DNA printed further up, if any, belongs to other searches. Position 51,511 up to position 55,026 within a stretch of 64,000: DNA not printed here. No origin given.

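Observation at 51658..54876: HcnA-HcnB-HcnC / opine-oxidase-like modules fused into one 1072-aa flavo-iron-sulfur protein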

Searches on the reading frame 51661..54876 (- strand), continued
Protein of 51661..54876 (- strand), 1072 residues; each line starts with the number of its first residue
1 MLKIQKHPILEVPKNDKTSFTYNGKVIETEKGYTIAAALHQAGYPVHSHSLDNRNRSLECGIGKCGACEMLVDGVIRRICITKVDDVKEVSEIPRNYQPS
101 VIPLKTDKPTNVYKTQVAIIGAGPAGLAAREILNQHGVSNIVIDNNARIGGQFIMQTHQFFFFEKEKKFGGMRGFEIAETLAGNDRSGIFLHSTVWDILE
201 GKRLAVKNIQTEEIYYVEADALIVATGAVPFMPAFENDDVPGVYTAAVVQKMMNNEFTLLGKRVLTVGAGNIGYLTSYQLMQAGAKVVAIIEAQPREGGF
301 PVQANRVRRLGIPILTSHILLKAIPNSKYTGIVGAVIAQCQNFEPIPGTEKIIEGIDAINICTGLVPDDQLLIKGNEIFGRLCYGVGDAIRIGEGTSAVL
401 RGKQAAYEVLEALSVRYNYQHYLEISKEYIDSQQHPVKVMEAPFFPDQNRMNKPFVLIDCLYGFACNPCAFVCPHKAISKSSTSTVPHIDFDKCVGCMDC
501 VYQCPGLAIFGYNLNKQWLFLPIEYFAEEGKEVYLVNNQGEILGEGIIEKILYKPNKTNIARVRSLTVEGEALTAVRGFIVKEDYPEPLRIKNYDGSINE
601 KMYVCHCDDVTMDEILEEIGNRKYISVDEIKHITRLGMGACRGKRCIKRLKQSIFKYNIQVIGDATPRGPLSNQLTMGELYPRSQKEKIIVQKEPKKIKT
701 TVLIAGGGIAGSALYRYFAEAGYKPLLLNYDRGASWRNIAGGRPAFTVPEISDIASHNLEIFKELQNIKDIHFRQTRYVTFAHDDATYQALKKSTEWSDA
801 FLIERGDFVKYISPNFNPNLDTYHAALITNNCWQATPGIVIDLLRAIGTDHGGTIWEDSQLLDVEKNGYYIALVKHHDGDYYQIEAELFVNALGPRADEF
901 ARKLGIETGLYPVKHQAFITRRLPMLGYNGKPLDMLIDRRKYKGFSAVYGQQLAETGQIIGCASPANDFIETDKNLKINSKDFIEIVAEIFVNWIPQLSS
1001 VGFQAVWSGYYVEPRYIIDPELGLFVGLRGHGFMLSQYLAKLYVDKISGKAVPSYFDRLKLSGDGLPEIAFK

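Call 17: find_related_loci(query=window:51661-54876:-, collection=genome_contigs, flank=8000)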
Query window:51661-54876:- (1072 aa) in genome_contigs; peptide patterns used: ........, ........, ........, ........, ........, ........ (x = any residue, [..] = any of these).
600 stretches matched a pattern (row limit reached: there are more); 574 encode a relative of the query (tblastn E <= 1e-3); the best 80 are kept; 80 distinct loci.
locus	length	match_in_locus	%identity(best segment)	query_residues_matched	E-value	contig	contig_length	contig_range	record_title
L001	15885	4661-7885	76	1-1072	0e+0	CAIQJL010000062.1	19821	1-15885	MAG: uncultured Bacteroidetes bacterium isolate LJ_bin-1023 genome assembly, contig: bin-1023:062/407, whole genome shot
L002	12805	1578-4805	74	1-1072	0e+0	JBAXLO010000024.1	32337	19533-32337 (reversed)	MAG: Bacteroidota bacterium isolate ELA429 MAG429_24, whole genome shotgun sequence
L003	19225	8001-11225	72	1-1071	0e+0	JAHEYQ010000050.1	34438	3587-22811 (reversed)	MAG: Bacteroidales bacterium isolate nzgw131 NODE_657_length_34439_cov_4.851594, whole genome shotgun sequence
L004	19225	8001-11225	78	1-1072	0e+0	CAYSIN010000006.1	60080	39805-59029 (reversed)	MAG TPA_asm: uncultured Bacteroidales bacterium isolate binchicken_co20_354 genome assembly, contig: NODE_1235_length_60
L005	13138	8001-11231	72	1-1072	0e+0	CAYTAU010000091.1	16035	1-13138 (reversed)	MAG TPA_asm: uncultured Bacteroidales bacterium isolate SRP191223_co1_49 genome assembly, contig: NODE_3680_length_16035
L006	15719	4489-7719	71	1-1072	0e+0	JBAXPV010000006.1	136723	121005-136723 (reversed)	MAG: Bacteroidota bacterium isolate ELA540 MAG540_6, whole genome shotgun sequence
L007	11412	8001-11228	72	1-1072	0e+0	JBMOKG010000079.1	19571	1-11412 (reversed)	MAG: Bacteroidales bacterium isolate Deming_bin.89 contig7187, whole genome shotgun sequence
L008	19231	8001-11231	73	1-1072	0e+0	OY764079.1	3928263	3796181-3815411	MAG: Bacteroidales bacterium isolate db5b4c7c-2a0e-4d21-a2ad-7e45facec811 genome assembly, chromosome: 1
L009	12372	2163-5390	71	1-1072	0e+0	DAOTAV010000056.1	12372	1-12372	MAG TPA_asm: Salinivirgaceae bacterium isolate AMR_MDS_2024 NODE_4321_length_12372_cov_4.492896, whole genome shotgun se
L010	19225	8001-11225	71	1-1072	0e+0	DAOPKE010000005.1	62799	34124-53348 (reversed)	MAG TPA_asm: Bacteroidales bacterium isolate AMR_MDS_3259 NODE_479_length_62799_cov_13.223750, whole genome shotgun sequ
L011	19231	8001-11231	72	1-1072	0e+0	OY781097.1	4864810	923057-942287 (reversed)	MAG: Bacteroidales bacterium isolate 99733e06-e075-4ae5-9cfd-26ee2894fe83 genome assembly, chromosome: 1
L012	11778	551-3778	72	1-1072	0e+0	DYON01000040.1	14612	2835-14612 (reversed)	MAG TPA_asm: Acetofilamentum sp. isolate SulCav_GS09_5_11_41_11 SulCav_GS09_5_6804_length_14612_cov_6_103249, whole geno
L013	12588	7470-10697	73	1-1072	0e+0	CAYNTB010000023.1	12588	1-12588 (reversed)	MAG TPA_asm: uncultured Bacteroidales bacterium isolate binchicken_co42_431 genome assembly, contig: NODE_7746_length_12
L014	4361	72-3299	72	1-1072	0e+0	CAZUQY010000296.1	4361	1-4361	MAG TPA_asm: uncultured Bacteroidales bacterium isolate binchicken_co243_242 genome assembly, contig: NODE_20729_length_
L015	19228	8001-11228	73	1-1072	0e+0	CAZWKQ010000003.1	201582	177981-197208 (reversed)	MAG TPA_asm: uncultured Bacteroides sp. isolate binchicken_co20_288 genome assembly, contig: NODE_129_length_201582_cov_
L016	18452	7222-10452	72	1-1072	0e+0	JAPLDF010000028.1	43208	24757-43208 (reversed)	MAG: Bacteroidetes bacterium isolate LacPavin_0419_WC70L_MAG_48_58 LacPavin_0419_WC70L_scaffold_798670, whole genome sho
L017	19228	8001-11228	71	1-1072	0e+0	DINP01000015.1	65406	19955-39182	MAG TPA_asm: Bacteroidales bacterium UBA5537 UBA5537_contig_373, whole genome shotgun sequence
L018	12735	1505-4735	72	1-1072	0e+0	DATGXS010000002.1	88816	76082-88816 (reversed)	MAG TPA_asm: Lentimicrobium sp. isolate SMAG_U10615 k141_151988, whole genome shotgun sequence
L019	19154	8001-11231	71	1-1072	0e+0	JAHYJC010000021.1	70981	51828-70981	MAG: Lentimicrobium sp. isolate KA12 NODE_213_length_70981_cov_13.246577, whole genome shotgun sequence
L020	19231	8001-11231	71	1-1072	0e+0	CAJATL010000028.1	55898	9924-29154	MAG: uncultured Bacteroidetes bacterium isolate Loc090907-6m_bin-095 genome assembly, contig: bin-095:028/424, whole gen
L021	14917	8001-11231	71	1-1072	0e+0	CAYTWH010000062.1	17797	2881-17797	MAG TPA_asm: uncultured Bacteroidales bacterium isolate binchicken_co243_280 genome assembly, contig: NODE_2478_length_1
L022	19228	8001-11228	69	1-1072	0e+0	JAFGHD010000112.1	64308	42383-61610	MAG: Bacteroidales bacterium isolate Zod_Metabat.1433 k87_4913152, whole genome shotgun sequence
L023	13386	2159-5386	71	1-1072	0e+0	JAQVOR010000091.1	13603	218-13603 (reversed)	MAG: Bacteroidales bacterium isolate STF1_185 NODE_12971_length_13603_cov_5.525378_Sandtown_F1, whole genome shotgun seq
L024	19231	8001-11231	72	1-1072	0e+0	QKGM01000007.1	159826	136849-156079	MAG: Bacteroidetes bacterium isolate SZUA-528 scaffold_88, whole genome shotgun sequence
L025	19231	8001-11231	71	1-1072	0e+0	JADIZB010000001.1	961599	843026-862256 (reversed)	MAG: Bacteroidales bacterium isolate AalE_18-Q3-R2-46_MAXAC.025 tig00000767-10-9601290, whole genome shotgun sequence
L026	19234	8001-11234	72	1-1072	0e+0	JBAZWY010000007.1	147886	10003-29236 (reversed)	MAG: Lentimicrobiaceae bacterium isolate SO_2017_GW1_43 NODE_831_length_147886_cov_4.977247_OW334_2017, whole genome sho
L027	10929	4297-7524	72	1-1072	0e+0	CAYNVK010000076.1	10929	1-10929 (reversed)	MAG TPA_asm: uncultured Lentimicrobiaceae bacterium isolate SRP089250_co1_501 genome assembly, contig: NODE_10850_length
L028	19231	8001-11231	71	1-1072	0e+0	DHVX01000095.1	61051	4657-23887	MAG TPA_asm: Bacteroidales bacterium UBA5197 UBA5197_contig_9758, whole genome shotgun sequence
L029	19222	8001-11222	71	1-1072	0e+0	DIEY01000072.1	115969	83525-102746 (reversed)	MAG TPA_asm: Bacteroidales bacterium UBA5762 UBA5762_contig_31688, whole genome shotgun sequence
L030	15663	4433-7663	71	1-1072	0e+0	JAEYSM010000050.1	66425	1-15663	MAG: Bacteroidetes bacterium isolate OH_CBB_99 k127_2190152, whole genome shotgun sequence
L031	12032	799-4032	73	1-1072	0e+0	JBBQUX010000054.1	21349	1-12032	MAG: Bacteroidales bacterium isolate Co_metawrap_1956 Cmw_1956_k141_29951795_length_21349_cov_14.9974, whole genome shot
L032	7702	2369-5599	71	1-1072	0e+0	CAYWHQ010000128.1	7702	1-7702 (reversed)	MAG TPA_asm: uncultured Prolixibacteraceae bacterium isolate binchicken_co22_137 genome assembly, contig: NODE_9314_leng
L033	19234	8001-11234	73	1-1072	0e+0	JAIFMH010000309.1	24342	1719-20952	MAG: Bacteroidetes bacterium isolate bin_3 scaffold_1561, whole genome shotgun sequence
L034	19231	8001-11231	71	1-1072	0e+0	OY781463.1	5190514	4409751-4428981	MAG: Bacteroidales bacterium isolate 1213159b-2f29-4165-836d-87c69f3987a4 genome assembly, chromosome: 1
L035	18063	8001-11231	72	1-1072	0e+0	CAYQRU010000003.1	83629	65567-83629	MAG TPA_asm: uncultured Bacteroidales bacterium isolate binchicken_co22_54 genome assembly, contig: NODE_296_length_8362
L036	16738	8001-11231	71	1-1072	0e+0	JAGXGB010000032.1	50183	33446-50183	MAG: Bacteroidales bacterium isolate LH_M29 k141_481657, whole genome shotgun sequence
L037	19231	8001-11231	70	1-1072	0e+0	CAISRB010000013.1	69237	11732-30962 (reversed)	MAG: uncultured Bacteroidales bacterium isolate AM-lipid-02-D10_bin-0834 genome assembly, contig: bin-0834:13/33, whole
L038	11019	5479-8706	72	1-1072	0e+0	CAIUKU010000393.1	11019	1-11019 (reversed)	MAG: uncultured Bacteroidales bacterium isolate Loclat_bin-11079 genome assembly, contig: bin-11079:393/526, whole genom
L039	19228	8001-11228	71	1-1072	0e+0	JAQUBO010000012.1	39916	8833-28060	MAG: Bacteroidales bacterium isolate STCSWMC_109 NODE_2005_length_39916_cov_3.528086_ST_CSWMC, whole genome shotgun sequ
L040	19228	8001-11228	72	1-1072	0e+0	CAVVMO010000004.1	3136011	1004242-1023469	MAG: uncultured Bacteroidales bacterium isolate MFD04716.bin.1.418 genome assembly, contig: contig_4261, whole genome sh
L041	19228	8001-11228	71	1-1072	0e+0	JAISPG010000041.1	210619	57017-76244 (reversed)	MAG: Bacteroidales bacterium isolate Iy174_bin98 k119_2457889, whole genome shotgun sequence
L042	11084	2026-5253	70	1-1072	0e+0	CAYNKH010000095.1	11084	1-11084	MAG TPA_asm: uncultured Bacteroidales bacterium isolate binchicken_co59_69 genome assembly, contig: NODE_13923_length_11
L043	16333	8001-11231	72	1-1072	0e+0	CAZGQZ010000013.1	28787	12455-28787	MAG TPA_asm: uncultured Rikenellaceae bacterium isolate binchicken_co42_34 genome assembly, contig: NODE_1703_length_287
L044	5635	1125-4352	72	1-1072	0e+0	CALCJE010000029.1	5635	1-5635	MAG TPA_asm: uncultured Bacteroidales bacterium isolate SRR3330202_bin.141_CONCOCT_v1.1_MAG genome assembly, contig: ERZ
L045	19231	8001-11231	70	1-1072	0e+0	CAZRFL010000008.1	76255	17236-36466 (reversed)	MAG TPA_asm: uncultured Bacteroidales bacterium isolate SRP272421_co1_615 genome assembly, contig: NODE_442_length_76255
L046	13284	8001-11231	71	1-1072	0e+0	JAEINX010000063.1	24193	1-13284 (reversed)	MAG: Bacteroidales bacterium isolate MAG15 NODE_1459_length_24193_cov_5.132029, whole genome shotgun sequence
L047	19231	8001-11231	71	1-1072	0e+0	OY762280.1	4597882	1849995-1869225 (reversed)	MAG: Bacteroidales bacterium isolate 20329f36-1aa7-4b1c-baf8-c582a14de254 genome assembly, chromosome: 1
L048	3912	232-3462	71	1-1072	0e+0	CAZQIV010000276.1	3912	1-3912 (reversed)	MAG TPA_asm: uncultured Lentimicrobiaceae bacterium isolate SRP191223_co1_241 genome assembly, contig: NODE_35907_length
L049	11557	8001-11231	70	1-1072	0e+0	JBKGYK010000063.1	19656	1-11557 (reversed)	MAG: Bacteroidales bacterium isolate C1M08_4 NODE_1456_length_19656_cov_30.924953, whole genome shotgun sequence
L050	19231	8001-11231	71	1-1072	0e+0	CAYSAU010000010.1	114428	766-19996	MAG TPA_asm: uncultured Prolixibacteraceae bacterium isolate SRP278314_co2_362 genome assembly, contig: NODE_274_length_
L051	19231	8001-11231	71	1-1072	0e+0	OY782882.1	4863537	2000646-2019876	MAG: Bacteroidales bacterium isolate 57984f20-7b8f-4c7b-84b7-4034ea6f78da genome assembly, chromosome: 1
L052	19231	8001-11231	71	1-1072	0e+0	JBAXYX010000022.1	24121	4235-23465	MAG: Lentimicrobiaceae bacterium isolate SO_2016_CLC_T1_28 scaffold01159_PH3_Jul14_2016, whole genome shotgun sequence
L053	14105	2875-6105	72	1-1072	0e+0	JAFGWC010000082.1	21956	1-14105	MAG: Bacteroidales bacterium isolate ZodW_Metabat.217 k87_6797648, whole genome shotgun sequence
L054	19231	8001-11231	71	1-1072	0e+0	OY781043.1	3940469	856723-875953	MAG: Bacteroidales bacterium isolate 41a8a640-8181-446c-a524-684717726101 genome assembly, chromosome: 1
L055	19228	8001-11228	72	1-1072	0e+0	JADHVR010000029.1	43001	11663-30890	MAG: Bacteroidales bacterium isolate BS750m-G6 BS-750m-C773, whole genome shotgun sequence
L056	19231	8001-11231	71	1-1072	0e+0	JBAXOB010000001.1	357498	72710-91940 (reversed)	MAG: Bacteroidota bacterium isolate ELA494 MAG494_1, whole genome shotgun sequence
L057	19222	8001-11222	71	1-1072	0e+0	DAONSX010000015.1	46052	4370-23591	MAG TPA_asm: Bacteroidales bacterium isolate AMR_MDS_4267 NODE_859_length_46052_cov_127.235015, whole genome shotgun seq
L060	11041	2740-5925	72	16-1072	0e+0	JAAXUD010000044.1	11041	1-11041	MAG: Lentimicrobium sp. isolate W4_Combined_metabat2_004 W4_Combined_metabat2_004_NODE_1844, whole genome shotgun sequen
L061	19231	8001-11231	71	1-1072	0e+0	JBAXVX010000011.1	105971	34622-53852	MAG: Bacteroidota bacterium isolate ELA698 MAG698_11, whole genome shotgun sequence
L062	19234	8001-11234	73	1-1072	0e+0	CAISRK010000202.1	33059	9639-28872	MAG: uncultured Bacteroidales bacterium isolate Umea1p4_bin-174 genome assembly, contig: bin-174:202/554, whole genome s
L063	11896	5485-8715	71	1-1072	0e+0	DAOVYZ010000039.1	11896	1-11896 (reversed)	MAG TPA_asm: Bacteroidales bacterium isolate CSMAG_1796 CSMAG_1796_k141_2038579_length_11896_cov_9.0000, whole genome sh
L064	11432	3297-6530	72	1-1072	0e+0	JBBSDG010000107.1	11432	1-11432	MAG: Bacteroidales bacterium isolate metawrap_la6_78 metawrap_la6_78_K_724895_L_11432_cov_35.0722, whole genome shotgun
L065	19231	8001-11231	72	1-1072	0e+0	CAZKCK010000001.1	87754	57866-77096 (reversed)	MAG TPA_asm: uncultured Bacteroidales bacterium isolate SRP272421_co2_161 genome assembly, contig: NODE_290_length_87754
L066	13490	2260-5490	71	1-1072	0e+0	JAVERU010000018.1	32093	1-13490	MAG: Tenuifilaceae bacterium isolate BF1_30 scaffold_2258_c1_biofilm_2017, whole genome shotgun sequence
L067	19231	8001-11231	71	1-1072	0e+0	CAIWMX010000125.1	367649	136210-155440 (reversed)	MAG: uncultured Bacteroidales bacterium isolate AM-2014_bin-2482 genome assembly, contig: bin-2482:125/140, whole genome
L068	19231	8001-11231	71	1-1072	0e+0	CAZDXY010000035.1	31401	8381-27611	MAG TPA_asm: uncultured Rikenellaceae bacterium isolate SRP241326_co1_256 genome assembly, contig: NODE_2236_length_3140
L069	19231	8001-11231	72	1-1072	0e+0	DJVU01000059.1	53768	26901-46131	MAG TPA_asm: Bacteroidales bacterium UBA6248 UBA6248_contig_52520, whole genome shotgun sequence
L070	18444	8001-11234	71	1-1072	0e+0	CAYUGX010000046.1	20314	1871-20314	MAG TPA_asm: uncultured Porphyromonadaceae bacterium isolate SRP077602_co7_472 genome assembly, contig: NODE_13128_lengt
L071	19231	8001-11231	71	1-1072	0e+0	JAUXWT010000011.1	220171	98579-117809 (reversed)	MAG: Bacteroidales bacterium isolate C15_metabat.bin.17 C15_k141_361221, whole genome shotgun sequence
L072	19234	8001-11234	70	1-1072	0e+0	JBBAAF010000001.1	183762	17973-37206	MAG: Bacteroidales bacterium isolate SO_2017_GW3_35 scaffold_96_c1_OW296A_2017, whole genome shotgun sequence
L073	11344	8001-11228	70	1-1072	0e+0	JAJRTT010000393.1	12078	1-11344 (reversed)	MAG: Bacteroidetes bacterium isolate Dive96_bin10.114 k141_3017966, whole genome shotgun sequence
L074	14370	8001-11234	73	1-1072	0e+0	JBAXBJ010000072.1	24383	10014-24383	MAG: Bacteroidota bacterium isolate ELA164 MAG164_72, whole genome shotgun sequence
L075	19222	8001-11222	71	1-1072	0e+0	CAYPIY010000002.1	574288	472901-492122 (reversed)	MAG TPA_asm: uncultured Bacteroidota bacterium isolate binchicken_co115_100 genome assembly, contig: NODE_6_length_57428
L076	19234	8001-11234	70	1-1072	0e+0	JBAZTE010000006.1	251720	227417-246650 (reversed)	MAG: Bacteroidales bacterium isolate SO_2017_GW1_194 NODE_374_length_251720_cov_2.449893_OW334_2017, whole genome shotgu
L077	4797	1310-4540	70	1-1072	0e+0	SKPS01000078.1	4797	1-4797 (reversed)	MAG: Lentimicrobiaceae bacterium isolate CSSed162cmA_391 CSSed16-2cmA-93862, whole genome shotgun sequence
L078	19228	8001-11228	72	1-1072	0e+0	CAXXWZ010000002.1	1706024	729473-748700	MAG: Bacteroidales bacterium isolate 556df4bf-b6b3-4683-a460-d9bb7ae4eba6 genome assembly, contig: contig_2, whole genom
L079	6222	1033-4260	71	1-1072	0e+0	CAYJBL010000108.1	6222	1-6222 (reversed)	MAG TPA_asm: uncultured Bacteroidales bacterium isolate ERP123703_co1_244 genome assembly, contig: NODE_13219_length_622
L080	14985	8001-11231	70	1-1072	0e+0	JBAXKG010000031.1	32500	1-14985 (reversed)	MAG: Bacteroidota bacterium isolate ELA395 MAG395_31, whole genome shotgun sequence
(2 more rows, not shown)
